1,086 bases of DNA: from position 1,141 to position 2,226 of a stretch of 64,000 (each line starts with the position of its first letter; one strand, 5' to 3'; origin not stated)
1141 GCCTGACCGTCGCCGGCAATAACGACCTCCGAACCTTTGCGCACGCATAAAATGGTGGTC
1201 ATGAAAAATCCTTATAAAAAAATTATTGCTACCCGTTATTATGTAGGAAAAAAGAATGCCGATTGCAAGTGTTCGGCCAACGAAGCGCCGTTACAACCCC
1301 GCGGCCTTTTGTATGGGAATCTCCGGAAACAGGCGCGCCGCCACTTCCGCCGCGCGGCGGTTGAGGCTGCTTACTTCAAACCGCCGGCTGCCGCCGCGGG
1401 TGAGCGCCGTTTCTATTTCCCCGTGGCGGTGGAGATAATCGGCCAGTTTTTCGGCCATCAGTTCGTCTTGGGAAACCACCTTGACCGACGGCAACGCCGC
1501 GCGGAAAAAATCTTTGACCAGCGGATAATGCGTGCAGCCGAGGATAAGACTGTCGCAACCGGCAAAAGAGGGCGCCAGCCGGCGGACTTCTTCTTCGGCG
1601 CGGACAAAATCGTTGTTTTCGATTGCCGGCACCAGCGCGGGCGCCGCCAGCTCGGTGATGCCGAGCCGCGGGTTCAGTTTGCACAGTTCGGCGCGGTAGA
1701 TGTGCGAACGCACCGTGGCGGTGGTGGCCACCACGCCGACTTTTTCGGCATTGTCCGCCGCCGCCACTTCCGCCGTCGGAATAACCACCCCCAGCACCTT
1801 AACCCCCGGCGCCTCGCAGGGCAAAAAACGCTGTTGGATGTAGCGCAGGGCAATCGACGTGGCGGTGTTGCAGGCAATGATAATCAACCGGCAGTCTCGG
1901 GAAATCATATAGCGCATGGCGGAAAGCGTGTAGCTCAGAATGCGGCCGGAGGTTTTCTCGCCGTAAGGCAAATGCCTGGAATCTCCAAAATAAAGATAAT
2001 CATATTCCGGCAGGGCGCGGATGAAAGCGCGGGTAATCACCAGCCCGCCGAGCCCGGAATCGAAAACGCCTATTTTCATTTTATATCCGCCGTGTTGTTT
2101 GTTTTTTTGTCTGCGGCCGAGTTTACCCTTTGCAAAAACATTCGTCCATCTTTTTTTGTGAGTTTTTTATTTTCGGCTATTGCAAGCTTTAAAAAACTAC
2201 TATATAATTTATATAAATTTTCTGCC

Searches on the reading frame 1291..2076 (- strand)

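Call 33: search_protein_families(library=ncbifam, proteins=[window:1291-2076:-], max_evalue=0.00001)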
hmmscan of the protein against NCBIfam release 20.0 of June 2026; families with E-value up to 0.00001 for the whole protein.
window:1291-2076:- (261 aa): 5 families
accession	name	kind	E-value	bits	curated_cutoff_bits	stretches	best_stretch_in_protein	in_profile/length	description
TIGR00067.1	glut_race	equivalog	2.5e-49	168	146.65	1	2-237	1-236/251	glutamate racemase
NF002035.0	PRK00865.1-3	equivalog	1.5e-47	162.5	328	1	2-235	6-238/267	glutamate racemase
NF002034.1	PRK00865.1-1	equivalog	1.8e-25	89.6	408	1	4-210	3-211/260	glutamate racemase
NF052483.1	racemase_CuyB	equivalog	5e-10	39.7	190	1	56-212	66-222/225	cysteate racemase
TIGR00035.1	asp_race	subfamily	1.4e-06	28.1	93.1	1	62-210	77-222/236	amino acid racemase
